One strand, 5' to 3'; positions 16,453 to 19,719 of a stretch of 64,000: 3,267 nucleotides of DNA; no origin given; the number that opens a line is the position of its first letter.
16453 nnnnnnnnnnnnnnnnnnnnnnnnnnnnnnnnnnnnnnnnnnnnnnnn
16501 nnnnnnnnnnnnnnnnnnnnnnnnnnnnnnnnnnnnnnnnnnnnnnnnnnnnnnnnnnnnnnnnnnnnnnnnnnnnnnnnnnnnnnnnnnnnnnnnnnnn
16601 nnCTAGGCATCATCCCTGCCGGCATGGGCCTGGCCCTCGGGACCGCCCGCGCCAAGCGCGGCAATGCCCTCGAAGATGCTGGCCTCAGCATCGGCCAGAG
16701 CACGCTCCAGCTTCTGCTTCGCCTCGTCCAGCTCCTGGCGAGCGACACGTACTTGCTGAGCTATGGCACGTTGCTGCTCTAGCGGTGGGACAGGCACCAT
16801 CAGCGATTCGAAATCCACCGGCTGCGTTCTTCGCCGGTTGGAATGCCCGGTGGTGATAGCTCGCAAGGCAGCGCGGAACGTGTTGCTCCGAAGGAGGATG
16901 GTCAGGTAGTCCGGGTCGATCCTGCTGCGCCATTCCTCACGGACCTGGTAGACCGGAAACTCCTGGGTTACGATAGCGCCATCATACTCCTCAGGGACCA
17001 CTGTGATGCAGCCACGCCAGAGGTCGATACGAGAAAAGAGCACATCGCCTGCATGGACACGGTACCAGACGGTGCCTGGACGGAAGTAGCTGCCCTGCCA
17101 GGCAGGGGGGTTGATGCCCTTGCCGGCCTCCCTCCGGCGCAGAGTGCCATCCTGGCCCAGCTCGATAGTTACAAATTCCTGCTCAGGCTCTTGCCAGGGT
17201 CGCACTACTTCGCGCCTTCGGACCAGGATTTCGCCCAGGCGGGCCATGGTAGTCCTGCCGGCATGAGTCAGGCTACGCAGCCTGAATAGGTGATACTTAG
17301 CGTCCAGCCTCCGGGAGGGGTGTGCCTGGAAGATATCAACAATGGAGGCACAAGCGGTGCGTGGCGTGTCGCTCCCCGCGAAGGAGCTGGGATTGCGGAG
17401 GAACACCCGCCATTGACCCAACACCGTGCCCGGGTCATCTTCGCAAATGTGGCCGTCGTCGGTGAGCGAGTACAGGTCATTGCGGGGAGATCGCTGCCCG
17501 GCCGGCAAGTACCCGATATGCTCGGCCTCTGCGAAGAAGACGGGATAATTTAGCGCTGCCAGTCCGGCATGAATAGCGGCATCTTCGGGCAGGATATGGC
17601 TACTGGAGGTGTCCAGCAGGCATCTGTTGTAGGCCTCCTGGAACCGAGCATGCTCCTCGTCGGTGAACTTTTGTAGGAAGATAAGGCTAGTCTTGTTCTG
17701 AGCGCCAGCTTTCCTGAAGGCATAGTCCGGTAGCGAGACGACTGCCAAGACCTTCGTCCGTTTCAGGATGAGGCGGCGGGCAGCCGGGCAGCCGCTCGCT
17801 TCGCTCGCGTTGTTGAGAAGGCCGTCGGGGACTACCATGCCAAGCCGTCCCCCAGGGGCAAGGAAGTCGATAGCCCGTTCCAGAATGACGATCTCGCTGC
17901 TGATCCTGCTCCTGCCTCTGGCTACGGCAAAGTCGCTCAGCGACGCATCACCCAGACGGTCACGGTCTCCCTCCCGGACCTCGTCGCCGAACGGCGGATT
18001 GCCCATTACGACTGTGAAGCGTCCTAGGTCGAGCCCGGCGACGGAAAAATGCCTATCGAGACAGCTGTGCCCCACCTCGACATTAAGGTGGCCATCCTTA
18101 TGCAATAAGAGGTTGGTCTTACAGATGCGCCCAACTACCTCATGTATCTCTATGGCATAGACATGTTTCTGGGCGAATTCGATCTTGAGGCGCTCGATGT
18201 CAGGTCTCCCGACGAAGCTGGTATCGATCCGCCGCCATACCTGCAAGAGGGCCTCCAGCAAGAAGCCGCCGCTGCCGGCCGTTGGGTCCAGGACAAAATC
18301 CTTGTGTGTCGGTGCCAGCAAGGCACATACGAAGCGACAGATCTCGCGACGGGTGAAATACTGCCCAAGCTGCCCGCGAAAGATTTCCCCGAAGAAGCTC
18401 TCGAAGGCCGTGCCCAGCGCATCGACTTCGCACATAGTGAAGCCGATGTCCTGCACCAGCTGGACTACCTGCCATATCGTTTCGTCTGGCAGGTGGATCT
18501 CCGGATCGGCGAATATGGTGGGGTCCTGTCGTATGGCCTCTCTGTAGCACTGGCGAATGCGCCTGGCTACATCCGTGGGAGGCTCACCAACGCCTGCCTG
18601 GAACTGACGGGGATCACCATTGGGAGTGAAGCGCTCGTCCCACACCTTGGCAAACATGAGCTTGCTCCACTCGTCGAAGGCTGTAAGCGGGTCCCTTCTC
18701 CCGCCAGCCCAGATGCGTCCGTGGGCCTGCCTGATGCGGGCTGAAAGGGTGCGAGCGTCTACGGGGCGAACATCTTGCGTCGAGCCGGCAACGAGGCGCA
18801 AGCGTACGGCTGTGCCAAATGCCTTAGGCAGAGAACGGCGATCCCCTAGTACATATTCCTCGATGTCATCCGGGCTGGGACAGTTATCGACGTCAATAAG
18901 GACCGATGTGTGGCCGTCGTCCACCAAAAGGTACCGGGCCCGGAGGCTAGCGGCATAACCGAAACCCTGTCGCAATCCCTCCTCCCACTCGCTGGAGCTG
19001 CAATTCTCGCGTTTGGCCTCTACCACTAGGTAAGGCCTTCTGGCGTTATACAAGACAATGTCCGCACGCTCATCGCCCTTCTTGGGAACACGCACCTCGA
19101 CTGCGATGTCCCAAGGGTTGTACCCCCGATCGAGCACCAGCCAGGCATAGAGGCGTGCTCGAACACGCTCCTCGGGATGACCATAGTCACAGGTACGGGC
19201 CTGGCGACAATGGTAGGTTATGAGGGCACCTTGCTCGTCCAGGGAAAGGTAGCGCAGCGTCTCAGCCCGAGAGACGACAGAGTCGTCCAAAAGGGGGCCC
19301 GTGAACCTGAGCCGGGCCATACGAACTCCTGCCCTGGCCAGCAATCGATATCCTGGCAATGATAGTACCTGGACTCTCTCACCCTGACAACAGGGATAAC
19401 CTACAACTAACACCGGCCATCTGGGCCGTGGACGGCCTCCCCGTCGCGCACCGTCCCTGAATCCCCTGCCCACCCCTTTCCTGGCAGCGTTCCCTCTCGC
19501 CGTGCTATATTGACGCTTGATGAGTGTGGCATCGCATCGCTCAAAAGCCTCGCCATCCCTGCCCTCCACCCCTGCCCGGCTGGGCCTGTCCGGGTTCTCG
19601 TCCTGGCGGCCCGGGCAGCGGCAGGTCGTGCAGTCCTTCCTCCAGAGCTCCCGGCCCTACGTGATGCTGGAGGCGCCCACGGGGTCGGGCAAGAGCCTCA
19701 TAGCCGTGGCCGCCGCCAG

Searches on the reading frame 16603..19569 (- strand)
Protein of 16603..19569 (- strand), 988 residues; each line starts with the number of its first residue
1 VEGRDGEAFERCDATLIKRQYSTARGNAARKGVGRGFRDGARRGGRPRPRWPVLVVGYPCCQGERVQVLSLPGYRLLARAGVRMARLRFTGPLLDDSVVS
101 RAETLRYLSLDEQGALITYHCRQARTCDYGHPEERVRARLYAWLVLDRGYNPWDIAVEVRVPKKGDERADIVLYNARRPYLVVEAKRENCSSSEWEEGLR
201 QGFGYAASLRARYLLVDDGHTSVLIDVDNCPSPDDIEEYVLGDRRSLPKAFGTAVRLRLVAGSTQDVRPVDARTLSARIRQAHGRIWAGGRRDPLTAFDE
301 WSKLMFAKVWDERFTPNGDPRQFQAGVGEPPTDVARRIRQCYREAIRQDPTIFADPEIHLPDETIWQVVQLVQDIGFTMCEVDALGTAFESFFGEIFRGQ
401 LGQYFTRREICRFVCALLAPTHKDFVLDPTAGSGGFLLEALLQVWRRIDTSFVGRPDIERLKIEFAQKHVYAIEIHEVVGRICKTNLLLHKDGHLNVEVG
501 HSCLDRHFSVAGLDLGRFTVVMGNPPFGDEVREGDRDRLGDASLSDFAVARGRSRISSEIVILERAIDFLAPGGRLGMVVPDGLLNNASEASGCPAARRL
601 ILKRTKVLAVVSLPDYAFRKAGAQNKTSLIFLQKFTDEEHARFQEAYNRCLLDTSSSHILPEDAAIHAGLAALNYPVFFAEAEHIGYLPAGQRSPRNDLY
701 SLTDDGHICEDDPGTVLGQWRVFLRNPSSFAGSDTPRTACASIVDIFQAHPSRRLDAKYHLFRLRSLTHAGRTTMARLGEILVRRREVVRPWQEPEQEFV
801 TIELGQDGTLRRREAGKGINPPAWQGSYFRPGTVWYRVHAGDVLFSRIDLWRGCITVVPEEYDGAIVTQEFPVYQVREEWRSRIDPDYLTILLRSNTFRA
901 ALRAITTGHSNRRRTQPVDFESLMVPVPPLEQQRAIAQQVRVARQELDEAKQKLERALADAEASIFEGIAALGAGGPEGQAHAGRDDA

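Call 17: search_protein_families(library=pfam, proteins=[window:16603-19569:-], max_evalue=0.001)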
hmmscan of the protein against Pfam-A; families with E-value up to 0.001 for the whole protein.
window:16603-19569:- (988 aa): 6 families
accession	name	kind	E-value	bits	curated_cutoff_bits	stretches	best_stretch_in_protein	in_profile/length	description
PF02384.22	N6_Mtase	-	9.8e-27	94.5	20.4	1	383-638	4-236/311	N-6 DNA Methylase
PF13588.12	HSDR_N_2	-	8.7e-12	45.6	25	1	132-229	1-98/110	Type I restriction enzyme R protein N terminus (HSDR_N)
PF07669.17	Eco57I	-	6.6e-06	26.7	25.3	1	513-613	70-165/171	Eco57I restriction-modification methylase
PF04313.20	HSDR_N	-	1.8e-05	25.1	25.1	1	128-203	103-159/198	Type I restriction enzyme R protein N terminus (HSDR_N)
PF01170.24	UPF0020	-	1.8e-05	24.9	22.3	1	421-533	27-137/197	RMKL-like, methyltransferase domain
PF20473.4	MmeI_Mtase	-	0.00095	18.8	27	0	425-490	22-85/259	MmeI, DNA-methyltransferase domain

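Call 80: search_protein_families(library=padloc, proteins=[window:16603-19569:-], max_evalue=0.01)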
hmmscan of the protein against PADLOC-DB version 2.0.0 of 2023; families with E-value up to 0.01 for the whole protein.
window:16603-19569:- (988 aa): 101 families (the best 25 are shown)
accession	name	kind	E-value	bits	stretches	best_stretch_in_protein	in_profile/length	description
PDLC03030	MTase_I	-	4e-76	254.9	1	104-644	22-591/670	Type I methyltransferase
PDLC03018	MTase_I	-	4.4e-53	178.8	3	131-465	23-368/749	Type I methyltransferase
PDLC03318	MTase_II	-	2.6e-43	146.4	2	258-486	186-425/723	Type II methyltransferase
PDLC03034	MTase_I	-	5.5e-42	141.9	2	131-497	56-428/672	Type I methyltransferase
PDLC03218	MTase_II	-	2.3e-38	130.1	1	297-639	147-486/532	Type II methyltransferase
PDLC03021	MTase_I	-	4.8e-38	129.2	1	357-643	116-386/491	Type I methyltransferase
PDLC04134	mad2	-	1.5e-32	111.1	1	133-634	5-445/492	mads_2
PDLC03317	MTase_II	-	3.3e-27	93.2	1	139-635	15-531/831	Type II methyltransferase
PDLC03026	MTase_I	-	4.4e-27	93.4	1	351-640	88-361/487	Type I methyltransferase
PDLC03624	REase_MTase_IIG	-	2.6e-25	86.5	2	366-637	382-650/1271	Type IIG restriction enzyme-methyltransferase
PDLC03357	MTase_II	-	3.5e-25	86.4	1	274-638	3-338/620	Type II methyltransferase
PDLC03187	Specificity_I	-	1.1e-19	68.8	1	796-949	22-162/374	Type I specificity subunit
PDLC03036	MTase_I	-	2.7e-19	67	1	401-639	214-436/635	Type I methyltransferase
PDLC03025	MTase_I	-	2.8e-19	67.2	1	364-643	121-380/569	Type I methyltransferase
PDLC03069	Specificity_I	-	1e-14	52.4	1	774-938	2-152/387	Type I specificity subunit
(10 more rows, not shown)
